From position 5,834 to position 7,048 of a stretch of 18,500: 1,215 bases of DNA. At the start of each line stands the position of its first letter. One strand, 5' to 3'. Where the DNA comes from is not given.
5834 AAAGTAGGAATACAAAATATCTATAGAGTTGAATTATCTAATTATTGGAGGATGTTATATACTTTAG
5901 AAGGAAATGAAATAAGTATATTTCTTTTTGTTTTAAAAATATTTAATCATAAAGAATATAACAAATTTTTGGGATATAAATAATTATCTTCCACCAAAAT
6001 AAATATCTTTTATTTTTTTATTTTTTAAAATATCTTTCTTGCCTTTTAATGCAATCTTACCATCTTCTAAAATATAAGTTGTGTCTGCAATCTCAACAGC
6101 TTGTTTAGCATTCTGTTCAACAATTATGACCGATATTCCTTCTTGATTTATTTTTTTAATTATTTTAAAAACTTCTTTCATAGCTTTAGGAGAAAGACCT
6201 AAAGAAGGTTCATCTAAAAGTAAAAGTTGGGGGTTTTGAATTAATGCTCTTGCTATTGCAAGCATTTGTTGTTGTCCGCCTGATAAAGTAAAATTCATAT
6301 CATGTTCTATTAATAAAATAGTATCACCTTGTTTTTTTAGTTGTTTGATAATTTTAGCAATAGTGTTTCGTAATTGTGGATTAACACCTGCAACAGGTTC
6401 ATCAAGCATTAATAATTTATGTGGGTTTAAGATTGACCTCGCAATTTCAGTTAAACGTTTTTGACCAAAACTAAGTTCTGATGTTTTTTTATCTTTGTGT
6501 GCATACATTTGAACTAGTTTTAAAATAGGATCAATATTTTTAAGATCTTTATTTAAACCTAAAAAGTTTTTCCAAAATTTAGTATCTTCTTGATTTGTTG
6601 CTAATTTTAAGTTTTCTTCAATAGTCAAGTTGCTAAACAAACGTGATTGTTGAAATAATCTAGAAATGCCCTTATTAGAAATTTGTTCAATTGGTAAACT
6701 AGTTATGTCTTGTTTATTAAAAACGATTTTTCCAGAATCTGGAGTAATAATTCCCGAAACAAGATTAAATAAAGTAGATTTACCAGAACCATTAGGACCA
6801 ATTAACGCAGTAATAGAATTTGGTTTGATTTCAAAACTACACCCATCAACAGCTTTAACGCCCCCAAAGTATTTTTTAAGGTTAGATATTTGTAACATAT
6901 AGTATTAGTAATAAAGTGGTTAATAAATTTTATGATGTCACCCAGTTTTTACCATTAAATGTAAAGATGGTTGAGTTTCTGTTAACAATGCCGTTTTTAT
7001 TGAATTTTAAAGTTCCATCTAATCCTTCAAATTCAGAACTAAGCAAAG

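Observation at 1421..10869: Four iterated, divergently transcribed TrmB-like regulator / LivK-like binding-protein cassettes around one shared Liv translocator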

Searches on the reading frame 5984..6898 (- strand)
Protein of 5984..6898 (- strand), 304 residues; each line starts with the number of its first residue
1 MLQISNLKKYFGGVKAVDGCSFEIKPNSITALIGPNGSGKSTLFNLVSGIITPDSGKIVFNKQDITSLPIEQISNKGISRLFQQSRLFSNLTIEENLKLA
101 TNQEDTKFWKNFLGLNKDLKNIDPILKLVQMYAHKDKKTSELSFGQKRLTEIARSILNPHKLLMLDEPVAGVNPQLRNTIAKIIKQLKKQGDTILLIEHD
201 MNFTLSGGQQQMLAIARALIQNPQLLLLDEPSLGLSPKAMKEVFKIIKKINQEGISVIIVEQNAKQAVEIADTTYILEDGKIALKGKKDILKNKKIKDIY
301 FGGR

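Call 4: search_protein_families(library=pfam, proteins=[window:5984-6898:-], max_evalue=0.01)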
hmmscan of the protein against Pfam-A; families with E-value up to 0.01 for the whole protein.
window:5984-6898:- (304 aa): 10 families
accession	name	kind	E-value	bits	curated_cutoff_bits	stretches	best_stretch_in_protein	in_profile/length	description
PF00005.33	ABC_tran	-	8.8e-46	156.4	25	2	18-170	2-137/137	ABC transporter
PF13304.12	AAA_21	-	7.2e-21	76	27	3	203-259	236-295/304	AAA domain, putative AbiEii toxin, Type IV TA system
PF02463.25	SMC_N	-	1.7e-08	34.6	40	1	27-194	24-193/220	RecF/RecN/SMC N terminal domain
PF13555.12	AAA_29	-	1.1e-07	32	27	1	18-62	13-56/61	P-loop containing region of AAA domain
PF13476.12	AAA_23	-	2.5e-05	25.5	27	1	2-210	2-177/201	AAA domain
PF13401.12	AAA_22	-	0.0014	19.4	27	0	27-46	5-24/130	AAA domain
PF13604.12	AAA_30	-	0.0016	18.6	27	0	27-55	18-46/191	AAA domain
PF09818.15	ABC_ATPase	-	0.0055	16.2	23.2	0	241-281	209-250/283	P-loop domain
PF25199.1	nSTAND_NTPase5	-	0.0076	16.5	34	0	26-47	40-61/145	Novel STAND NTPase 5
PF13175.12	AAA_15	-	0.0078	16.3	32.1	0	20-93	17-91/374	AAA ATPase domain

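Call 17: find_encoding_contigs(protein=window:5984-6898:-, flank=10000, max_places=6)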
Protein window:5984-6898:- (304 aa): 1 contig read that carries it; 1 place shown.
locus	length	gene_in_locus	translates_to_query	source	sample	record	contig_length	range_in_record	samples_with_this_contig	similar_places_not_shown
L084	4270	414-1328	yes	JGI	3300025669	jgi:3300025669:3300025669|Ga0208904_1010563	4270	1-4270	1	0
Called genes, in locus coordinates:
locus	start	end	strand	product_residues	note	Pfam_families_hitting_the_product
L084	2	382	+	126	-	?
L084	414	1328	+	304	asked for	PF02463:SMC_N (faint), PF13476:AAA_23 (faint), PF00005:ABC_tran, PF13555:AAA_29, PF00005:ABC_tran, PF13304:AAA_21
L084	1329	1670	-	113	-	-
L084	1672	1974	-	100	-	-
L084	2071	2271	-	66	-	-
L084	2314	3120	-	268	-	PF13458:Peripla_BP_6, PF01094:ANF_receptor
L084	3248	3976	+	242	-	PF01978:TrmB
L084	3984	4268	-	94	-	?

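Call 51: find_homologous_proteins(query=window:5984-6898:-, max_evalue=1e-20)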
Query window:5984-6898:- (304 aa): 7386 proteins with E <= 1e-20 among 8000 candidates; the best 120 are listed.
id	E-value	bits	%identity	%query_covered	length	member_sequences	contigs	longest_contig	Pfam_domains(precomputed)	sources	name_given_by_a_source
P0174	8.6e-190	647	100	100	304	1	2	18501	PF00005.34,PF13476.13,PF13555.13,PF02463.26,PF13304.13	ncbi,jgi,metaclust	metaclust:\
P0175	6.5e-103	362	81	68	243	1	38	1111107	PF12399.15,PF00005.34,PF13476.13,PF13555.13,PF02463.26,PF13304.13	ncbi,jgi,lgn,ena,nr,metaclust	ncbi:ABC transporter ATP-binding protein [Candidatus Woesearchaeota archaeon]|jgi:ABC-type branched-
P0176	1.3e-102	361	81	68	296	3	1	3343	PF12399.15,PF00005.34,PF13476.13,PF13555.13,PF02463.26,PF13304.13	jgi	-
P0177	1.9e-102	361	81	68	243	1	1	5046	PF12399.15,PF00005.34,PF13476.13,PF13555.13,PF02463.26,PF13304.13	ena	-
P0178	2.0e-102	360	81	68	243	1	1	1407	PF12399.15,PF00005.34,PF13476.13,PF13555.13,PF02463.26,PF13304.13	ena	-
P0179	8.1e-102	358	81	68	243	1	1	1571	PF12399.15,PF00005.34,PF13476.13,PF13555.13,PF02463.26,PF13304.13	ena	-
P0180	2.1e-94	334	32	100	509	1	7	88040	PF12399.15,PF13604.13,PF00005.34,PF13175.13,PF13476.13,PF13555.13,PF13401.13,PF02463.26,PF01078.28,PF13304.13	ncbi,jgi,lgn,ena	ncbi:MAG: ATP-binding cassette domain-containing protein [Rectinema sp.]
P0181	1.6e-92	328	38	67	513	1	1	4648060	PF12399.15,PF13514.13,PF13604.13,PF00005.34,PF13175.13,PF13476.13,PF13555.13,PF13401.13,PF03193.23,PF02463.26,PF13304.13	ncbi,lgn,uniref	ncbi:ATP-binding cassette domain-containing protein [Neobacillus sp. D3-1R]|uniref:ATP-binding casse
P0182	5.3e-90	320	32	96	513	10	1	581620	PF12399.15,PF09818.16,PF13604.13,PF00005.34,PF13175.13,PF13476.13,PF13555.13,PF13401.13,PF02463.26,PF13304.13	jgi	jgi:branched-chain amino acid transport system ATP-binding protein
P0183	5.7e-90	320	36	67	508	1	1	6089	PF12399.15,PF00005.34,PF13476.13,PF13555.13,PF02463.26,PF13304.13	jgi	jgi:ABC-type branched-subunit amino acid transport system ATPase component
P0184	3.5e-89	317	31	100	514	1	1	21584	PF12399.15,PF01926.30,PF00005.34,PF13175.13,PF13476.13,PF13555.13,PF13401.13,PF02463.26,PF13304.13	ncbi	-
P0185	8.9e-88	312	72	67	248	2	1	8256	PF12399.15,PF00005.34,PF13476.13,PF02463.26,PF13304.13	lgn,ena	-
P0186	2.0e-86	308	39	64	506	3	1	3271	PF12399.15,PF09818.16,PF13604.13,PF00005.34,PF13175.13,PF13476.13,PF13555.13,PF13401.13,PF00448.29,PF02463.26,PF13304.13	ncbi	-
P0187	8.6e-86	306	68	67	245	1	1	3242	PF12399.15,PF00005.34,PF13304.13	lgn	-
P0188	3.7e-85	304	37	67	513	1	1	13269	PF12399.15,PF09818.16,PF13604.13,PF00005.34,PF13245.13,PF13476.13,PF13555.13,PF02463.26,PF13304.13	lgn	-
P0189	1.9e-84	302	35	67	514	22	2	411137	PF12399.15,PF01926.30,PF09818.16,PF00005.34,PF13476.13,PF13555.13,PF13401.13,PF02463.26,PF13304.13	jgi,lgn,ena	-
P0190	1.3e-83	299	70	68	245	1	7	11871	PF12399.15,PF00005.34,PF13476.13,PF13555.13,PF02463.26,PF13304.13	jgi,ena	-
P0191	1.4e-83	299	65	68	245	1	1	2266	PF12399.15,PF00005.34,PF13555.13,PF02463.26,PF13304.13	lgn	-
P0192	2.1e-83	298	38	67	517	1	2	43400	PF13173.13,PF01926.30,PF13604.13,PF13555.13,PF13401.13,PF03193.23,PF13304.13,PF13191.13,PF12399.15,PF00005.34,PF13175.13,PF13476.13,PF02463.26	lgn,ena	-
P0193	4.0e-83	297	68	68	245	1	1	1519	PF12399.15,PF00005.34,PF13476.13,PF13555.13,PF02463.26,PF13166.13,PF13304.13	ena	-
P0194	4.8e-83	297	67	68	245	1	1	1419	PF12399.15,PF00005.34,PF13175.13,PF13476.13,PF02463.26,PF13304.13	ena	-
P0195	7.1e-83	296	34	67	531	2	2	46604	PF12399.15,PF01926.30,PF00005.34,PF13476.13,PF13555.13,PF13401.13,PF03193.23,PF02463.26,PF13304.13,PF13191.13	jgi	jgi:branched-chain amino acid transport system ATP-binding protein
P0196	8.4e-83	296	65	68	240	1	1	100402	PF12399.15,PF00005.34,PF13175.13,PF13476.13,PF02463.26,PF13304.13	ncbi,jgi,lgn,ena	-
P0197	1.0e-82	296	63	68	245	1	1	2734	PF12399.15,PF00005.34,PF13476.13,PF13555.13,PF02463.26,PF13304.13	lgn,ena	-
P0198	1.2e-82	296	37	68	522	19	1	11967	PF12399.15,PF01926.30,PF00005.34,PF13476.13,PF13555.13,PF03193.23,PF02463.26,PF13304.13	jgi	jgi:ABC-type branched-subunit amino acid transport system ATPase component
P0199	1.9e-82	295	66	68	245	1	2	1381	PF12399.15,PF00005.34,PF13175.13,PF13476.13,PF02463.26,PF13304.13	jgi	-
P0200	2.7e-82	294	68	68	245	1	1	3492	PF12399.15,PF00005.34,PF13476.13,PF13555.13,PF02463.26,PF13304.13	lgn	-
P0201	3.2e-82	294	66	67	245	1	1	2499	PF12399.15,PF00005.34,PF13476.13,PF02463.26,PF13166.13,PF13304.13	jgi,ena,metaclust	metaclust:\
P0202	4.4e-82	294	66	67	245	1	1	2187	PF12399.15,PF00005.34,PF13476.13,PF02463.26,PF13304.13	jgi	jgi:branched-chain amino acid transport system ATP-binding protein/neutral amino acid transport syst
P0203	6.1e-82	293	65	68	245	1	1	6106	PF12399.15,PF00005.34,PF13175.13,PF13476.13,PF02463.26,PF13304.13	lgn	-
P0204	7.6e-82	293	69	68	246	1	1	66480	PF12399.15,PF00005.34,PF13476.13,PF13304.13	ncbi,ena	-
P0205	8.1e-82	293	66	67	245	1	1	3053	PF12399.15,PF00005.34,PF13476.13,PF02463.26,PF13304.13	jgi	jgi:branched-chain amino acid transport system ATP-binding protein/neutral amino acid transport syst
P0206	1.0e-81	293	68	67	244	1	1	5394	PF12399.15,PF00005.34,PF13175.13,PF13476.13,PF02463.26,PF13304.13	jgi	-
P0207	1.1e-81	292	66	67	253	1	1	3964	PF12399.15,PF00005.34,PF13476.13,PF13304.13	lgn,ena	-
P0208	1.2e-81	292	66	67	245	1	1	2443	PF12399.15,PF00005.34,PF13476.13,PF13166.13,PF13304.13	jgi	-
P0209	1.3e-81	292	67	68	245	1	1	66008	PF12399.15,PF00005.34,PF13476.13,PF02463.26,PF13304.13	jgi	jgi:branched-chain amino acid transport system ATP-binding protein/neutral amino acid transport syst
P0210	1.3e-81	292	65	69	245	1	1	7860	PF12399.15,PF00005.34,PF02463.26,PF13304.13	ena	-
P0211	1.4e-81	292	67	68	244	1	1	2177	PF12399.15,PF00005.34,PF13476.13,PF02463.26,PF13304.13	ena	-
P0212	1.5e-81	292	66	68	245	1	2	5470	PF12399.15,PF00005.34,PF13476.13,PF02463.26,PF13304.13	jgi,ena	-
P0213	1.8e-81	292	66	67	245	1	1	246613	PF12399.15,PF00005.34,PF13476.13,PF02463.26,PF13304.13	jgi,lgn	jgi:branched-chain amino acid transport system ATP-binding protein/neutral amino acid transport syst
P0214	2.3e-81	291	35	68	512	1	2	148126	PF12399.15,PF09818.16,PF00005.34,PF13476.13,PF13555.13,PF02463.26,PF13304.13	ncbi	-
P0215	2.5e-81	291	66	68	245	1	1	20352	PF12399.15,PF00005.34,PF13476.13,PF02463.26,PF13304.13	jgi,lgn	jgi:ABC-type branched-subunit amino acid transport system ATPase component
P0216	2.5e-81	291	66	68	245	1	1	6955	PF12399.15,PF00005.34,PF13476.13,PF13555.13,PF02463.26,PF13304.13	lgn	-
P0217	3.2e-81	291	37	68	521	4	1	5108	PF12399.15,PF01926.30,PF13604.13,PF00005.34,PF13175.13,PF13476.13,PF13555.13,PF13401.13,PF03193.23,PF02463.26,PF13304.13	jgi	-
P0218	3.3e-81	291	67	67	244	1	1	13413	PF12399.15,PF00005.34,PF13476.13,PF13555.13,PF02463.26,PF13304.13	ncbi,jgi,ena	-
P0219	3.8e-81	291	64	67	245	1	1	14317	PF12399.15,PF00005.34,PF02463.26,PF13304.13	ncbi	-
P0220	4.0e-81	291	65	67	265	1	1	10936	PF12399.15,PF00005.34,PF13476.13,PF02463.26,PF13304.13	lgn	-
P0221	5.1e-81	290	65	67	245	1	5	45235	PF12399.15,PF00005.34,PF13476.13,PF02463.26,PF13304.13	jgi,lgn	jgi:branched-chain amino acid transport system ATP-binding protein/neutral amino acid transport syst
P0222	5.7e-81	290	66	67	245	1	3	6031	PF12399.15,PF00005.34,PF13476.13,PF02463.26,PF13304.13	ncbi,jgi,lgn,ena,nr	ncbi:MAG: ABC transporter ATP-binding protein [Candidatus Aenigmatarchaeota archaeon]|nr:MAG: ABC tr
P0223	5.7e-81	290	64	67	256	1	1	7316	PF12399.15,PF00005.34,PF13476.13,PF13304.13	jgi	-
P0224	6.2e-81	290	67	68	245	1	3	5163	PF12399.15,PF00005.34,PF13175.13,PF13476.13,PF13555.13,PF02463.26,PF13304.13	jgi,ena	-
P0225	6.8e-81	290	41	66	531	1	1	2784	PF12399.15,PF01926.30,PF09818.16,PF00005.34,PF13175.13,PF13476.13,PF13555.13,PF03193.23,PF13304.13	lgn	-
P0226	7.0e-81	290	66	68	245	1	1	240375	PF12399.15,PF00005.34,PF13476.13,PF02463.26,PF13304.13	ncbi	-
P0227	7.6e-81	290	65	67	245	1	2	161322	PF12399.15,PF00005.34,PF13476.13,PF02463.26,PF13304.13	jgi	jgi:branched-chain amino acid transport system ATP-binding protein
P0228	7.9e-81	290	65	67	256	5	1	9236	PF12399.15,PF00005.34,PF13175.13,PF13476.13,PF02463.26,PF13166.13,PF13304.13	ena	-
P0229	9.1e-81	289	66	68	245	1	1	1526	PF12399.15,PF00005.34,PF13476.13,PF02463.26,PF13304.13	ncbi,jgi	-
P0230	1.1e-80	289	66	68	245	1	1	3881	PF12399.15,PF00005.34,PF13476.13,PF13555.13,PF02463.26,PF13304.13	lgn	-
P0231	1.2e-80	289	65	67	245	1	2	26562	PF12399.15,PF00005.34,PF13476.13,PF02463.26,PF13304.13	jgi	jgi:branched-chain amino acid transport system ATP-binding protein/neutral amino acid transport syst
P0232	1.3e-80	289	64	69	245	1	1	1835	PF12399.15,PF00005.34,PF13476.13,PF02463.26,PF13304.13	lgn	-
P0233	1.4e-80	289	65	68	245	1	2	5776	PF12399.15,PF00005.34,PF13175.13,PF13476.13,PF02463.26,PF13304.13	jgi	jgi:branched-chain amino acid transport system ATP-binding protein/neutral amino acid transport syst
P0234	1.4e-80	289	66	68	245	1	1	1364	PF12399.15,PF00005.34,PF13476.13,PF02463.26,PF13304.13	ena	-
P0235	1.5e-80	289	66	68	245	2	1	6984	PF12399.15,PF00005.34,PF02463.26,PF13304.13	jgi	jgi:branched-chain amino acid transport system ATP-binding protein/neutral amino acid transport syst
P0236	1.8e-80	288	66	68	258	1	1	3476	PF12399.15,PF00005.34,PF02463.26,PF13304.13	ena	-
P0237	1.8e-80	288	66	68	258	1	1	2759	PF12399.15,PF00005.34,PF02463.26,PF13304.13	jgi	-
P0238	1.9e-80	288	33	68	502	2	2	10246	PF13604.13,PF13245.13,PF13555.13,PF13401.13,PF03193.23,PF13304.13,PF13191.13,PF12399.15,PF00005.34,PF13175.13,PF13476.13,PF02463.26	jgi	-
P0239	1.9e-80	288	63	68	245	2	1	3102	PF12399.15,PF00005.34,PF13175.13,PF13476.13,PF02463.26,PF13304.13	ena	-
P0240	2.2e-80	288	68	68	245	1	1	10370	PF12399.15,PF00005.34,PF13476.13,PF13555.13,PF13304.13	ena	-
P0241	2.3e-80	288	37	66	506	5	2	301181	PF12399.15,PF09818.16,PF13604.13,PF00005.34,PF13245.13,PF13476.13,PF13555.13,PF13401.13,PF02463.26,PF13304.13,PF13191.13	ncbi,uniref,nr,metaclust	ncbi:ATP-binding cassette domain-containing protein [Brevibacillus massiliensis]|uniref:ATP-binding 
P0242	2.3e-80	288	41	66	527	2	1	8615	PF12399.15,PF01926.30,PF09818.16,PF00005.34,PF13175.13,PF13476.13,PF13555.13,PF03193.23,PF02463.26,PF13481.13,PF13304.13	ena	-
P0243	2.4e-80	288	37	64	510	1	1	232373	PF12399.15,PF00005.34,PF13476.13,PF13555.13,PF20703.4,PF02463.26,PF13304.13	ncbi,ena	-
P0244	2.5e-80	288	68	68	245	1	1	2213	PF12399.15,PF00005.34,PF13476.13,PF13555.13,PF02463.26,PF13304.13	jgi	jgi:branched-chain amino acid transport system ATP-binding protein/neutral amino acid transport syst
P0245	2.6e-80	288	66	68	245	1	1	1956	PF12399.15,PF00005.34,PF13476.13,PF02463.26,PF13304.13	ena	-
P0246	3.2e-80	288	66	67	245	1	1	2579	PF12399.15,PF00005.34,PF13175.13,PF13304.13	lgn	-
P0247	3.8e-80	287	65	68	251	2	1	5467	PF12399.15,PF00005.34,PF02463.26,PF13304.13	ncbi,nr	ncbi:MAG: ABC transporter ATP-binding protein [Patescibacteria group bacterium]|nr:ABC transporter A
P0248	3.8e-80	287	67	68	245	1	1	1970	PF12399.15,PF00005.34,PF13476.13,PF02463.26,PF13304.13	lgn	-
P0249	4.0e-80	287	34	77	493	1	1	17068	PF13173.13,PF12399.15,PF13604.13,PF00005.34,PF13175.13,PF13245.13,PF13476.13,PF13555.13,PF13401.13,PF13304.13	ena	-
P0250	4.0e-80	287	67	68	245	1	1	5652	PF12399.15,PF00005.34,PF13476.13,PF13555.13,PF02463.26,PF13304.13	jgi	-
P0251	4.3e-80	287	66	67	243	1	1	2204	PF12399.15,PF00005.34,PF13476.13,PF02463.26,PF13304.13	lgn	-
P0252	4.3e-80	287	66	67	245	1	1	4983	PF12399.15,PF00005.34,PF13476.13,PF02463.26,PF13166.13,PF13304.13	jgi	jgi:branched-chain amino acid transport system ATP-binding protein/neutral amino acid transport syst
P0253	4.7e-80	287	66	67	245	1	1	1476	PF12399.15,PF00005.34,PF13476.13,PF02463.26,PF13304.13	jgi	jgi:branched-chain amino acid transport system ATP-binding protein/neutral amino acid transport syst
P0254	4.7e-80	287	65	68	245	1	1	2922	PF12399.15,PF00005.34,PF02463.26,PF13304.13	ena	-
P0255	5.1e-80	287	68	68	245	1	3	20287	PF12399.15,PF00005.34,PF13476.13,PF13555.13,PF13304.13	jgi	-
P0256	5.1e-80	287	42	66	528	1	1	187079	PF12399.15,PF01926.30,PF09818.16,PF00005.34,PF13175.13,PF13476.13,PF13555.13,PF03193.23,PF02463.26,PF25199.2,PF13304.13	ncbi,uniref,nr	ncbi:ATP-binding cassette domain-containing protein [Leucobacter sp. wl10]|uniref:ATP-binding casset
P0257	5.3e-80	287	64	67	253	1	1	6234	PF12399.15,PF00005.34,PF02463.26,PF13304.13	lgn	-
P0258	6.0e-80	287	66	68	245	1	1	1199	PF12399.15,PF00005.34,PF13476.13,PF13555.13,PF02463.26,PF13304.13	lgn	-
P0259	6.2e-80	287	63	68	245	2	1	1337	PF12399.15,PF00005.34,PF02463.26,PF13304.13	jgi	-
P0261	6.3e-80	287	65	67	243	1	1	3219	PF12399.15,PF00005.34,PF13476.13,PF02463.26,PF13304.13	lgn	-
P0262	6.3e-80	287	64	68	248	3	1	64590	PF12399.15,PF00005.34,PF02463.26,PF13304.13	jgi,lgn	jgi:ABC-type branched-subunit amino acid transport system ATPase component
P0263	6.9e-80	287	67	68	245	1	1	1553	PF12399.15,PF00005.34,PF13476.13,PF02463.26,PF13304.13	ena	-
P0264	7.5e-80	286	66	68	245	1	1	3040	PF12399.15,PF00005.34,PF13476.13,PF02463.26,PF13304.13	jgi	jgi:branched-chain amino acid transport system ATP-binding protein/neutral amino acid transport syst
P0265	8.1e-80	286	66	68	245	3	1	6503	PF12399.15,PF00005.34,PF13476.13,PF13555.13,PF02463.26,PF13304.13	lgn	-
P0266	8.4e-80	286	65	68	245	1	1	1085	PF12399.15,PF00005.34,PF13476.13,PF02463.26,PF13304.13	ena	-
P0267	8.8e-80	286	67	67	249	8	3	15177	PF12399.15,PF00005.34,PF13175.13,PF02463.26,PF13304.13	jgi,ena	-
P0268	9.7e-80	286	67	68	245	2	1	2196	PF12399.15,PF00005.34,PF13476.13,PF13555.13,PF13304.13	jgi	jgi:ABC-type branched-subunit amino acid transport system ATPase component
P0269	1.0e-79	286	66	68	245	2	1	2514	PF12399.15,PF00005.34,PF13476.13,PF13555.13,PF13304.13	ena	-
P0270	1.1e-79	286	64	67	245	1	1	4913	PF12399.15,PF00005.34,PF13476.13,PF13555.13,PF02463.26,PF13304.13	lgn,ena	-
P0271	1.2e-79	286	65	68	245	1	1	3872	PF12399.15,PF00005.34,PF13555.13,PF02463.26,PF13304.13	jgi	-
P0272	1.4e-79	286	63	67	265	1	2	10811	PF12399.15,PF00005.34,PF13175.13,PF13555.13,PF02463.26,PF13304.13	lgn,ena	-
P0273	1.7e-79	285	64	67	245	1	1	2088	PF12399.15,PF00005.34,PF13476.13,PF02463.26,PF13304.13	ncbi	-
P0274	1.7e-79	285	65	67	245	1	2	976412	PF12399.15,PF00005.34,PF13555.13,PF13304.13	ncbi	-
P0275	1.7e-79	285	39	69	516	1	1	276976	PF12399.15,PF13514.13,PF09818.16,PF00005.34,PF13175.13,PF13245.13,PF13476.13,PF13555.13,PF02463.26,PF13304.13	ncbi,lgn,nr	ncbi:MAG: ATP-binding cassette domain-containing protein [Brevibacillus sp.]|nr:ATP-binding cassette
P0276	1.9e-79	285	64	67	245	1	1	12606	PF12399.15,PF00005.34,PF13476.13,PF02463.26,PF13304.13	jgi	-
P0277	1.9e-79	285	67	68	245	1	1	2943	PF12399.15,PF00005.34,PF02463.26,PF13304.13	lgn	-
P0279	1.9e-79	285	67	67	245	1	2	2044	PF12399.15,PF00005.34,PF13476.13,PF02463.26,PF13304.13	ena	-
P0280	1.9e-79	285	67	67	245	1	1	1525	PF12399.15,PF00005.34,PF02463.26,PF13304.13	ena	-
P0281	2.0e-79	285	64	68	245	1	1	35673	PF12399.15,PF00005.34,PF13304.13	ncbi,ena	-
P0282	2.1e-79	285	66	68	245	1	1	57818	PF12399.15,PF00005.34,PF02463.26,PF13304.13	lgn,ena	-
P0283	2.2e-79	285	65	67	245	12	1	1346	PF12399.15,PF00005.34,PF02463.26,PF13304.13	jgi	-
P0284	2.2e-79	285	65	68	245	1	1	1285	PF12399.15,PF00005.34,PF13476.13,PF02463.26,PF13304.13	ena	-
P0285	2.2e-79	285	64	68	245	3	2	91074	PF12399.15,PF00005.34,PF13476.13,PF13304.13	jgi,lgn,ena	-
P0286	2.3e-79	285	67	68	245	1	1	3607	PF12399.15,PF00005.34,PF13476.13,PF02463.26,PF13304.13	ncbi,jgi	-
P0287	2.4e-79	285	63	67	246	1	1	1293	PF12399.15,PF00005.34,PF13304.13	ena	-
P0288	2.4e-79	285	65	68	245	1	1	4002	PF12399.15,PF00005.34,PF02463.26,PF13304.13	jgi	-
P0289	2.4e-79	285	64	68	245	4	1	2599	PF12399.15,PF00005.34,PF02463.26,PF13304.13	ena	-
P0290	2.5e-79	285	65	67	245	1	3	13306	PF12399.15,PF00005.34,PF13476.13,PF02463.26,PF13304.13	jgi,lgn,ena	jgi:branched-chain amino acid transport system ATP-binding protein/neutral amino acid transport syst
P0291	2.9e-79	285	64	67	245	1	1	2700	PF12399.15,PF00005.34,PF13476.13,PF02463.26,PF13304.13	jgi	jgi:branched-chain amino acid transport system ATP-binding protein/neutral amino acid transport syst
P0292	2.9e-79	284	66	67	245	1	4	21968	PF12399.15,PF00005.34,PF13476.13,PF02463.26,PF13304.13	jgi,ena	-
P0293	3.0e-79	284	64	68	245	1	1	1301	PF12399.15,PF00005.34,PF02463.26,PF13304.13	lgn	-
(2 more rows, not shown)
